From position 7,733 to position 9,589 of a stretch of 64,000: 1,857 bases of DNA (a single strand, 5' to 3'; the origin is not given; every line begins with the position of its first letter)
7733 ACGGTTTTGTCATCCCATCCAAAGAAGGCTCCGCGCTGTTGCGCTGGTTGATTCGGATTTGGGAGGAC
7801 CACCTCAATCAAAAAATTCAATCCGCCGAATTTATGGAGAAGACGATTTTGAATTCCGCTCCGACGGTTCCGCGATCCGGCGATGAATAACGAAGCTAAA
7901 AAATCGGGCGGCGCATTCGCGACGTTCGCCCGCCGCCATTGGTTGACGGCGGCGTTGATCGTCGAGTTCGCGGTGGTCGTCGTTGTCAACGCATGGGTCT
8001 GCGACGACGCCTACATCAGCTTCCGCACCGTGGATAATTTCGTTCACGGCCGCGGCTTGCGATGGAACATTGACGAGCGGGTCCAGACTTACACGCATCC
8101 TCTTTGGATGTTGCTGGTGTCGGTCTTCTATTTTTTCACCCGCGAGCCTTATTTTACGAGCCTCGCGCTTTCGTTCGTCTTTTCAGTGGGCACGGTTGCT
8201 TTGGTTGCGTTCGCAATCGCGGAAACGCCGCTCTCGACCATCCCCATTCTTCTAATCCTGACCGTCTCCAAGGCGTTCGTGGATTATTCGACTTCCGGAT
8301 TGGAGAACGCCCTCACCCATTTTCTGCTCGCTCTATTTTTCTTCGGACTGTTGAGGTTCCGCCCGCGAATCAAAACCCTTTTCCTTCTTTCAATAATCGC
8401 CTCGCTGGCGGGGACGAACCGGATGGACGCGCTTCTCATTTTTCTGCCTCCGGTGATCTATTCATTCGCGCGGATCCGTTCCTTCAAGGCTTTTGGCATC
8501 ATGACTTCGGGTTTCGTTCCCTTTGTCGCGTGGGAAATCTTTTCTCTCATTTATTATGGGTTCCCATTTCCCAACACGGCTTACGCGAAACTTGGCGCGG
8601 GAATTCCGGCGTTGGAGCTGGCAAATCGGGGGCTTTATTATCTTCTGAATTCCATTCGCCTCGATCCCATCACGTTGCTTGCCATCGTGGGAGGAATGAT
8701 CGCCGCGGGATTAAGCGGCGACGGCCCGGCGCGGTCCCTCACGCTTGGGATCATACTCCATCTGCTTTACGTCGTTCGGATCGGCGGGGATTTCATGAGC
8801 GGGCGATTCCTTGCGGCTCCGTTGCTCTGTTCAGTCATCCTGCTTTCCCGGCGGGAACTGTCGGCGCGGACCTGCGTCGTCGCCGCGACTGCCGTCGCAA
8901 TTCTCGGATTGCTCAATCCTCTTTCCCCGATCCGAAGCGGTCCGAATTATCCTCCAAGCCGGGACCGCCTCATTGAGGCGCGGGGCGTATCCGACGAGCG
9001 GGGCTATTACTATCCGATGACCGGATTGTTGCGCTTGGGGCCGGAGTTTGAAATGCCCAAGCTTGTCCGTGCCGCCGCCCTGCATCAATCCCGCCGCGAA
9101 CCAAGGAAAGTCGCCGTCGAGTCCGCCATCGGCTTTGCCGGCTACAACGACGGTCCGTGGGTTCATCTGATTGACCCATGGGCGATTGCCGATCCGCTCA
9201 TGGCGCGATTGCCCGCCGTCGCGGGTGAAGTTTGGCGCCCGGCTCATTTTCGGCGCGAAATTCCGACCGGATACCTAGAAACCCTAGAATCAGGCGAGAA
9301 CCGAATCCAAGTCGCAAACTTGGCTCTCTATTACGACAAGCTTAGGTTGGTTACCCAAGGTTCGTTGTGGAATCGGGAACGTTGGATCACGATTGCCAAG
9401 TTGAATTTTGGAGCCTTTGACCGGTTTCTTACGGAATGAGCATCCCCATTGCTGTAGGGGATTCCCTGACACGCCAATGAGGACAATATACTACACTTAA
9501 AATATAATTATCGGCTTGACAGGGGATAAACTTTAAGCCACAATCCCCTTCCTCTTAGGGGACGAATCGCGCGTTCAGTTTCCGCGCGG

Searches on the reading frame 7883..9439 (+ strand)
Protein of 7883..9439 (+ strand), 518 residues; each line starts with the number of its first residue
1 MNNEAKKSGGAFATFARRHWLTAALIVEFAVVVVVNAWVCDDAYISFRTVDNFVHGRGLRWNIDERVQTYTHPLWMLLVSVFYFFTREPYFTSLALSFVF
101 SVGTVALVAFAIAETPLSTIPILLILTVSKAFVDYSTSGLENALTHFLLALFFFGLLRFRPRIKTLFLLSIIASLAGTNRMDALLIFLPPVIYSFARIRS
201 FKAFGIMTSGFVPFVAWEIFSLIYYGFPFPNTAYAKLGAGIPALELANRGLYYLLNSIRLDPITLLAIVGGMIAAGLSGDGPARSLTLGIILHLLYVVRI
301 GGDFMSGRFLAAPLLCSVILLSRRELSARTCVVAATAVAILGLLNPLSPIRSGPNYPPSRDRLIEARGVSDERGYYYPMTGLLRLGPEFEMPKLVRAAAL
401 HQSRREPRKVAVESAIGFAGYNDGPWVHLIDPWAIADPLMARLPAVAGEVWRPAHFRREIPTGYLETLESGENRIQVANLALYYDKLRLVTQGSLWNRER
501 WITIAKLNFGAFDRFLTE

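Call 17: search_protein_families(library=pfam, proteins=[window:7883-9439:+], max_evalue=0.001)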
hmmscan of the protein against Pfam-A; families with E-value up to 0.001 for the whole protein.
window:7883-9439:+ (518 aa): 0 families

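Call 34: find_encoding_contigs(protein=window:7883-9436:+, flank=10000, max_places=4)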
Protein window:7883-9436:+ (518 aa): 2 contigs read that carry it; 2 places shown.
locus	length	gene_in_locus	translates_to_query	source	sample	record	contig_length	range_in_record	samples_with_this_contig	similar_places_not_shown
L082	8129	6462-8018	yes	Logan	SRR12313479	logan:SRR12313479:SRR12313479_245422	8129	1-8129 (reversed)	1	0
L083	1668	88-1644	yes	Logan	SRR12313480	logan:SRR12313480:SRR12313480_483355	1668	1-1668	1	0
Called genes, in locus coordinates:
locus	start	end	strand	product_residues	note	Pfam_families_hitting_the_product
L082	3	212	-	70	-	?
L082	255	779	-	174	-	-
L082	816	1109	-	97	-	PF12441:CopG_antitoxin (faint)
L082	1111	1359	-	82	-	-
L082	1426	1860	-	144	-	-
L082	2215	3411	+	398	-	PF04055:Radical_SAM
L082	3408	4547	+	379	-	PF13472:Lipase_GDSL_2 (faint)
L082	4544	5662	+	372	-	PF13472:Lipase_GDSL_2 (faint)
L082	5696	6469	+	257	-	PF11967:RecO_N, PF02565:RecO_C (weak)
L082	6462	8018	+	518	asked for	-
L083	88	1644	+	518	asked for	-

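Call 64: search_protein_families(library=ncbifam, proteins=[window:7883-9436:+], max_evalue=1)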
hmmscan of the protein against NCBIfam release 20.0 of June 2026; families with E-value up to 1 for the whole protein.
window:7883-9436:+ (518 aa): 2 families
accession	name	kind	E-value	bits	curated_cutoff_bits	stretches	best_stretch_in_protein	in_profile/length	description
NF041481.1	beta_arabfuran_tase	equivalog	1.5e-16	59.6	1050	2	29-256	17-268/633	terminal beta-(1->2)-arabinofuranosyltransferase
NF008278.0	PRK11056.1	equivalog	0.96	9.4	127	1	95-164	13-84/120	YijD family membrane protein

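Call 65: search_protein_families(library=pfam, proteins=[window:7883-9436:+], max_evalue=10)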
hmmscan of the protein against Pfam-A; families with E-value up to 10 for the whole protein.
window:7883-9436:+ (518 aa): 2 families
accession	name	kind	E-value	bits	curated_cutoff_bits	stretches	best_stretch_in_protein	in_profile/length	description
PF03901.23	Glyco_transf_22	-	0.0012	18.6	23.8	1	20-214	2-214/414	Alg9-like mannosyltransferase family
PF07226.16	DUF1422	-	0.61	10.6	23.2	1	94-165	10-83/114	Protein of unknown function (DUF1422)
